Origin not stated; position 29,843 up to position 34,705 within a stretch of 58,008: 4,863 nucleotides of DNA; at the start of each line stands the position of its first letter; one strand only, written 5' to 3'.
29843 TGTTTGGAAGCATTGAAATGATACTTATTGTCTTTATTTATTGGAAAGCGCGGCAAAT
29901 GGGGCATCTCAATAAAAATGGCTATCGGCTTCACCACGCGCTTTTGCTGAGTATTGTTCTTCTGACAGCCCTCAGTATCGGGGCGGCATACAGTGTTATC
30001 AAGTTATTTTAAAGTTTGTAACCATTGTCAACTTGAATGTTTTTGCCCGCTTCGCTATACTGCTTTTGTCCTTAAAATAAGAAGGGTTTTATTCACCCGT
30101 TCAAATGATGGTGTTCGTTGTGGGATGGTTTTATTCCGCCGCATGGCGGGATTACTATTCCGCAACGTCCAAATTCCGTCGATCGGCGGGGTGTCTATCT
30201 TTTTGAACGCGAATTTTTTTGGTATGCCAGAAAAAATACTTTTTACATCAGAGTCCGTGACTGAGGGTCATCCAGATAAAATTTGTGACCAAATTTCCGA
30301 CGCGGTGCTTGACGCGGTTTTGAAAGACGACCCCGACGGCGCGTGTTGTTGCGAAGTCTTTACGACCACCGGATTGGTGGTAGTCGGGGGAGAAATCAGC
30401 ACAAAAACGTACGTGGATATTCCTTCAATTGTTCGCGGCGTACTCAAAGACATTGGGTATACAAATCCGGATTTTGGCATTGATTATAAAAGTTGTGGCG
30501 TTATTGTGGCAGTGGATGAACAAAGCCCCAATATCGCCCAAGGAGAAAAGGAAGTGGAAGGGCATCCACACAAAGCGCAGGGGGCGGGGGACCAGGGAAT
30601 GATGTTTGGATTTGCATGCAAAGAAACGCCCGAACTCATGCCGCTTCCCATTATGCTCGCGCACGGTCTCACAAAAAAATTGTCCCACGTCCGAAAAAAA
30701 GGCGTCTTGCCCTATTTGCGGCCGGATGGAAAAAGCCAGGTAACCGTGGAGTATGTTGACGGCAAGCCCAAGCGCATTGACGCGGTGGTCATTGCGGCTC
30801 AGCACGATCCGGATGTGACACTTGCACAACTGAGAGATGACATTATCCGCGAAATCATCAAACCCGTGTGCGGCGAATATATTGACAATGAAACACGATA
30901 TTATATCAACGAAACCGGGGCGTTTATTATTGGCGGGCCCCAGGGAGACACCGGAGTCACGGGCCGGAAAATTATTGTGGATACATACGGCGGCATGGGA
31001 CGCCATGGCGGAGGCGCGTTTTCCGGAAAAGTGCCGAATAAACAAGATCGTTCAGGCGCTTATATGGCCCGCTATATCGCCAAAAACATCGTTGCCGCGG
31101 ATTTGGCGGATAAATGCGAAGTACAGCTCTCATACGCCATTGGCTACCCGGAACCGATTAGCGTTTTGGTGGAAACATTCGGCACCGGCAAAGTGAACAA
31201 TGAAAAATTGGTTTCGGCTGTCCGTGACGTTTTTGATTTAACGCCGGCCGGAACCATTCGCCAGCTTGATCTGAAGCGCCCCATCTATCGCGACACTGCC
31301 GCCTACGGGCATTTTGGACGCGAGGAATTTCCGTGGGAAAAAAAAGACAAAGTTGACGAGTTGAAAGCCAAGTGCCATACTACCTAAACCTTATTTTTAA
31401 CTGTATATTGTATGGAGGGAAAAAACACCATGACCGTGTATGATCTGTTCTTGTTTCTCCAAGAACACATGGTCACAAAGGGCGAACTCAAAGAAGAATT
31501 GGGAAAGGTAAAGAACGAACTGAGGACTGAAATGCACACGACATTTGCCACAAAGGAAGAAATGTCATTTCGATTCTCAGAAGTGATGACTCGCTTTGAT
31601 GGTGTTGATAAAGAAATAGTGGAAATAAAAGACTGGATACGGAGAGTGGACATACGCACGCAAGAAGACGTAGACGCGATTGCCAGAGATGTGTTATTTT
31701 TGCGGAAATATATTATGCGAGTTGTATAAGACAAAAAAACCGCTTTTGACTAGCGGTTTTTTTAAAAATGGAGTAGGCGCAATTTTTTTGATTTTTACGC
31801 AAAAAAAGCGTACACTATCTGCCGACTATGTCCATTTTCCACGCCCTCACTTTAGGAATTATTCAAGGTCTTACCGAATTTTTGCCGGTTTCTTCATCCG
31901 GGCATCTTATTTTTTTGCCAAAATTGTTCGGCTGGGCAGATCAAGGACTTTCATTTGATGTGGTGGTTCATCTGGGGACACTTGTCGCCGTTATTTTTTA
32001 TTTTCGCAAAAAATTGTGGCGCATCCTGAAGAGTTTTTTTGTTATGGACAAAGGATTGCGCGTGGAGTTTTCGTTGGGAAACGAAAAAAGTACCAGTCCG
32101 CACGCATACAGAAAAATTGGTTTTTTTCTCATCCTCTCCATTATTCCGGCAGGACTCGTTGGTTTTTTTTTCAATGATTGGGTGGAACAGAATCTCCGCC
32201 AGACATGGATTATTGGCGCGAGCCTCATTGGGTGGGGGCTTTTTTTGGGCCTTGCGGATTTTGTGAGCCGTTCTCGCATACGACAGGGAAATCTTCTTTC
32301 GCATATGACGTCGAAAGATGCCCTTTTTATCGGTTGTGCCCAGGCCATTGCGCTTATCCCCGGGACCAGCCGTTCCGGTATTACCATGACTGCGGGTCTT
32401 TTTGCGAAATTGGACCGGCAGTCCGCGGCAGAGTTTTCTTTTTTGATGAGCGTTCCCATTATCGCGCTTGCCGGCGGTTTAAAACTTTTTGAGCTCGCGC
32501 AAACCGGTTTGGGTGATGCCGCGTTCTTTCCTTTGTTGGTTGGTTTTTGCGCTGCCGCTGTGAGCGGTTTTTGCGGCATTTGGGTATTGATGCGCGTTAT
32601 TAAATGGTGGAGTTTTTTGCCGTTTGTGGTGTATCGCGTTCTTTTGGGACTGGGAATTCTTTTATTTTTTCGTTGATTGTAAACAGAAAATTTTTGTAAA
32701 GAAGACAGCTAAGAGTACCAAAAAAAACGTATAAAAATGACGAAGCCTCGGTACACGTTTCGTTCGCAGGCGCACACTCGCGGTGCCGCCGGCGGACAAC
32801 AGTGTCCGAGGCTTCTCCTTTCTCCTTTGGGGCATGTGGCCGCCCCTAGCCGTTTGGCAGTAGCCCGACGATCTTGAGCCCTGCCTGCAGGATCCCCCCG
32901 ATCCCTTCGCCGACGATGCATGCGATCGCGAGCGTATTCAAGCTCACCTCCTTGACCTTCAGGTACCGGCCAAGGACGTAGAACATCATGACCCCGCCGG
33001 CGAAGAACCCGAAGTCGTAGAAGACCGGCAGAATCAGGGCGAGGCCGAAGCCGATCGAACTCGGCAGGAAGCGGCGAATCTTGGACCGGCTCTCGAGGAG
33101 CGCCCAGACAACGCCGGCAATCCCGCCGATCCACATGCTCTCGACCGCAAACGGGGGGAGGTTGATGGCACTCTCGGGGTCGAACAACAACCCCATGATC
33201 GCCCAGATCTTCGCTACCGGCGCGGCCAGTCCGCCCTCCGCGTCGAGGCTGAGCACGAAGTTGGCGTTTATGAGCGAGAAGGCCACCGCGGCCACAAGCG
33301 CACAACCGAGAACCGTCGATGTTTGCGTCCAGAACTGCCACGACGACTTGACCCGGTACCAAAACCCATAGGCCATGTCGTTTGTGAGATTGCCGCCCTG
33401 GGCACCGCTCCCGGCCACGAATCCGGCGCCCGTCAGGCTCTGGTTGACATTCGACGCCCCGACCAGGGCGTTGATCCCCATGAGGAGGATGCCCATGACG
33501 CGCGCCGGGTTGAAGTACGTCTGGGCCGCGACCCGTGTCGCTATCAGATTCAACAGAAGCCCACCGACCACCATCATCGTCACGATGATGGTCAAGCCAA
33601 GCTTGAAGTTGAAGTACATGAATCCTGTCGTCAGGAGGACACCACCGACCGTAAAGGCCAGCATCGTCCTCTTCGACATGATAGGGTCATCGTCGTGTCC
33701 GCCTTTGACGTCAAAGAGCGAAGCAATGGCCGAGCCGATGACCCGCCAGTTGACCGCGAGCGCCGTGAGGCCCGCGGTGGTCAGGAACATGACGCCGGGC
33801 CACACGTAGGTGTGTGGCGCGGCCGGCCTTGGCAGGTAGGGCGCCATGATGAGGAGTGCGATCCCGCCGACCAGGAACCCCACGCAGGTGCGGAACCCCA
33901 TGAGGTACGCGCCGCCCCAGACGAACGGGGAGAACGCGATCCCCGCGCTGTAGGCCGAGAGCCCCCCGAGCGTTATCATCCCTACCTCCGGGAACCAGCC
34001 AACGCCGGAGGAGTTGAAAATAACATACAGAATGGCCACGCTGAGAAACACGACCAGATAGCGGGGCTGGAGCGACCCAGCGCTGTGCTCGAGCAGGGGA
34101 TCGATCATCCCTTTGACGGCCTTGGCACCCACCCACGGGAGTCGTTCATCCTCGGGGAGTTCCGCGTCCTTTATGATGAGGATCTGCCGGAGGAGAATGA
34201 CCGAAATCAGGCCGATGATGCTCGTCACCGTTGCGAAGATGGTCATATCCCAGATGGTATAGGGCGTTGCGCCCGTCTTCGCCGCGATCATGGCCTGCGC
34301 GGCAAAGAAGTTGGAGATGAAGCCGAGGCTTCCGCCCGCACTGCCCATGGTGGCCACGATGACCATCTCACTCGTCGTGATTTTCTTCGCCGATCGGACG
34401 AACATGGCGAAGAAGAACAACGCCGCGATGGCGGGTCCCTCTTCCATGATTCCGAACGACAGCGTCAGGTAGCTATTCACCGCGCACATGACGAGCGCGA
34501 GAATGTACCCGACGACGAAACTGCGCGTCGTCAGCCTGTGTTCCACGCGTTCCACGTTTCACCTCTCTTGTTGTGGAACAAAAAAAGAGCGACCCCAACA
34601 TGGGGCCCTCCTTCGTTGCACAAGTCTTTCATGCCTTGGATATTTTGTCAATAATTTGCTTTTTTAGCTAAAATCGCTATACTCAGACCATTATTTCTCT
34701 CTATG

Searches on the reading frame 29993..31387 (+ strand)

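Call 61: search_protein_families(library=pfam, proteins=[window:29993-31387:+], max_evalue=0.00001)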
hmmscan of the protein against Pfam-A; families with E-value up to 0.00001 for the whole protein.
window:29993-31387:+ (464 aa): 3 families
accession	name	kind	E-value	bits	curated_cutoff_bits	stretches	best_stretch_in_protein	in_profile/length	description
PF02773.21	S-AdoMet_synt_C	-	9.1e-67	223.7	25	1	313-450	1-138/138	S-adenosylmethionine synthetase, C-terminal domain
PF02772.21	S-AdoMet_synt_M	-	1.9e-48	164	29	1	196-311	2-120/120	S-adenosylmethionine synthetase, central domain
PF00438.25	S-AdoMet_synt_N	-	4.8e-41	139.7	33.1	1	82-179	2-99/99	S-adenosylmethionine synthetase, N-terminal domain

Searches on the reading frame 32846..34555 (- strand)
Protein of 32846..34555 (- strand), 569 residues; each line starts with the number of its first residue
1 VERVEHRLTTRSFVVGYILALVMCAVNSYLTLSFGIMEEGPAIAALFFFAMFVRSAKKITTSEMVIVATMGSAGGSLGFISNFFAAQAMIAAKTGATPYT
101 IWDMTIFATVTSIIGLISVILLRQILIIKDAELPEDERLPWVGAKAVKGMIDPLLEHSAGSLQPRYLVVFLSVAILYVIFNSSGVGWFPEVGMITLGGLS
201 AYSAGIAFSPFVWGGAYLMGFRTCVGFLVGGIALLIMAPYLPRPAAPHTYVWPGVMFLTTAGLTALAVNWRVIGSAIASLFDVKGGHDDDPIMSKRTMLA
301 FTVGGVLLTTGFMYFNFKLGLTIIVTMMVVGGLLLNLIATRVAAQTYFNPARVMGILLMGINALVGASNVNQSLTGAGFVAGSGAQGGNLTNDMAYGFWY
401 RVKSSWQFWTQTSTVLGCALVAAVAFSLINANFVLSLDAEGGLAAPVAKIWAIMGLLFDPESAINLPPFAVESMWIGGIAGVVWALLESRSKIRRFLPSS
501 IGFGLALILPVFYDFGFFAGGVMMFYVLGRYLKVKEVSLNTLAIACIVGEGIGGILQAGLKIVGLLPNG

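Call 84: search_protein_families(library=pfam, proteins=[window:32846-34555:-], max_evalue=0.001)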
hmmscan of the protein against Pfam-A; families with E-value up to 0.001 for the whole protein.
window:32846-34555:- (569 aa): 1 family
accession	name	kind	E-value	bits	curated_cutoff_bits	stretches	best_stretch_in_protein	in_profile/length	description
PF03169.20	OPT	-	7.8e-30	104.5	25.8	2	296-559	357-621/623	OPT oligopeptide transporter protein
